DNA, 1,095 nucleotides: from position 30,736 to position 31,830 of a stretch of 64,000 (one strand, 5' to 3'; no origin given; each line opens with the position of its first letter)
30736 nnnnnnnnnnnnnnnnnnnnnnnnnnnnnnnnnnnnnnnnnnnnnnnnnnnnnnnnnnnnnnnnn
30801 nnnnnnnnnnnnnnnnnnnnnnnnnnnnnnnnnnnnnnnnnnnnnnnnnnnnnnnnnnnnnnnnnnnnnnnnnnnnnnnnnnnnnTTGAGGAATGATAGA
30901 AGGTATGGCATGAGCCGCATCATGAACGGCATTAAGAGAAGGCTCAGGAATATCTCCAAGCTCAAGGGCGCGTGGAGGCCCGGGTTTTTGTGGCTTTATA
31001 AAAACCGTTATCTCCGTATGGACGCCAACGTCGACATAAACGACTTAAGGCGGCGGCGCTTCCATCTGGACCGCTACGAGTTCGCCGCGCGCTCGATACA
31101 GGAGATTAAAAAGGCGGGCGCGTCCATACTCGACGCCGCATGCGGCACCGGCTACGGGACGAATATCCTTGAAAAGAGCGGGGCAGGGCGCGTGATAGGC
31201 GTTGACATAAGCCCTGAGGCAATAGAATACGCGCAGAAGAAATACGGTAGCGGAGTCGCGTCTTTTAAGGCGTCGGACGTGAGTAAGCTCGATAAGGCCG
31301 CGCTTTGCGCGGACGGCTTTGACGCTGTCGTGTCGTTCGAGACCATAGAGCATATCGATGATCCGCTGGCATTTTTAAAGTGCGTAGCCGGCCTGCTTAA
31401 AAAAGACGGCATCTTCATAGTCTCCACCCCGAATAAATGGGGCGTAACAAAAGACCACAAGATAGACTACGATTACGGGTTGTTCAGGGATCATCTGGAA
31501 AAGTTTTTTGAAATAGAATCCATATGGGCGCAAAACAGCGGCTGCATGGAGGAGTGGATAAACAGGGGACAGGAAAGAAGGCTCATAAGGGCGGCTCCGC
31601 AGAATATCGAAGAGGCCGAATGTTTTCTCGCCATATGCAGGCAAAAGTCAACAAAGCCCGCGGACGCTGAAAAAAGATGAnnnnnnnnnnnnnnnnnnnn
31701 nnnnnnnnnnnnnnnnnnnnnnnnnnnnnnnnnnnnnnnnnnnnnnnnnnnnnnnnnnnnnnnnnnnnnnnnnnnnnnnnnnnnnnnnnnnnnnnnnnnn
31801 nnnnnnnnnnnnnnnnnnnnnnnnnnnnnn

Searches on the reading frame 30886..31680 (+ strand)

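Call 17: search_protein_families(library=ncbifam, proteins=[window:30886-31680:+], max_evalue=0.00001)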
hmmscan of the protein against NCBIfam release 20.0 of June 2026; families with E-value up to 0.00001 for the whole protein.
window:30886-31680:+ (264 aa): 17 families
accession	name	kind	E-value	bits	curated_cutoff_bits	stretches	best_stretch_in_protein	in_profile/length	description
TIGR01983.1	UbiG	equivalog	5.6e-17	61.8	102.95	1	72-184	44-156/228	bifunctional 2-polyprenyl-6-hydroxyphenol methylase/3-demethylubiquinol 3-O-methyltransferase UbiG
TIGR02072.1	BioC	equivalog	2.3e-13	50.5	184.95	1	73-182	29-135/244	malonyl-ACP O-methyltransferase BioC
TIGR02021.1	BchM-ChlM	equivalog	4.9e-11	42.4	158.9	1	71-179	48-155/218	magnesium protoporphyrin IX methyltransferase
NF045667.1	MTase_DVU1556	equivalog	4.9e-10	39.2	155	1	76-180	21-120/213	DVU_1556 family methyltransferase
TIGR04345.1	ovoA_Cterm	equivalog_domain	1e-09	38.3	170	1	126-213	119-202/242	putative 4-mercaptohistidine N1-methyltransferase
NF043040.1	corrin_prot_MT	hypoth_equivalog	1.3e-09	37.9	180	1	68-179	32-147/216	corrinoid protein-associated methyltransferase CpaM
NF041536.1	ArsM_DUF2284_UU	exception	5.6e-09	34.8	575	1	70-180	70-181/459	arsenite methyltransferase/DUF2284 domain selenoprotein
TIGR04074.1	bacter_Hen1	equivalog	2.3e-08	33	340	1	60-184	267-396/462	3' terminal RNA ribose 2'-O-methyltransferase Hen1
TIGR01934.1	MenG_MenH_UbiE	subfamily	2.6e-08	33.4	158.35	1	72-179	33-141/223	ubiquinone/menaquinone biosynthesis methyltransferase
NF008686.0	PRK11705.1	equivalog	4.8e-08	32.4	400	1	76-184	166-270/383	cyclopropane fatty acyl phospholipid synthase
NF045825.1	FAmtase_mtf2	equivalog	7e-08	32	400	1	56-179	40-158/248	fatty-acid O-methyltransferase Mtf2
TIGR04290.1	meth_Rta_06860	hypoth_equivalog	1.8e-07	30.8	300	1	77-238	49-212/226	TIGR04290 family methyltransferase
NF001244.0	PRK00216.1-5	equivalog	4.2e-07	29.5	216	1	75-136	46-113/236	bifunctional demethylmenaquinone methyltransferase/2-methoxy-6-polyprenyl-1,4-benzoquinol methylase UbiE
TIGR00452.1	TIGR00452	equivalog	7.9e-07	28.2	275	1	77-181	117-221/316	tRNA 5-methoxyuridine(34)/uridine 5-oxyacetic acid(34) synthase CmoB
NF041537.1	ArsM_AhpD_UU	exception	2.5e-06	26.5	510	1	76-180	75-181/345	arsenite methyltransferase/AhpD domain selenoprotein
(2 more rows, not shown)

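Call 42: search_protein_families(library=pfam, proteins=[window:30886-31680:+], max_evalue=0.00001)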
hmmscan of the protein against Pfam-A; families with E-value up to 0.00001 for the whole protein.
window:30886-31680:+ (264 aa): 7 families
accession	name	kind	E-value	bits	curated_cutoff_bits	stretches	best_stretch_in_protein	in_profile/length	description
PF13847.12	Methyltransf_31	-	6.5e-21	75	27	1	76-183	2-113/145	Methyltransferase domain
PF13489.12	Methyltransf_23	-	2.8e-20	73.1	27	1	62-212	4-149/164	Methyltransferase domain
PF08241.18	Methyltransf_11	-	7.7e-19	68.6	21.2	1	82-179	1-95/95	Methyltransferase domain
PF13649.12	Methyltransf_25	-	9.6e-17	61.9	27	1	81-175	1-97/97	Methyltransferase domain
PF08242.18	Methyltransf_12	-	1.1e-14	55.3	30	1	82-177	1-98/98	Methyltransferase domain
PF02353.26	CMAS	-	1.9e-07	31.1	27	1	76-182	61-167/273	Mycolic acid cyclopropane synthetase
PF03291.22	mRNA_G-N7_MeTrfase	-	7.6e-07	29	26.6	0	75-148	59-130/315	mRNA (guanine-N(7))-methyltransferase domain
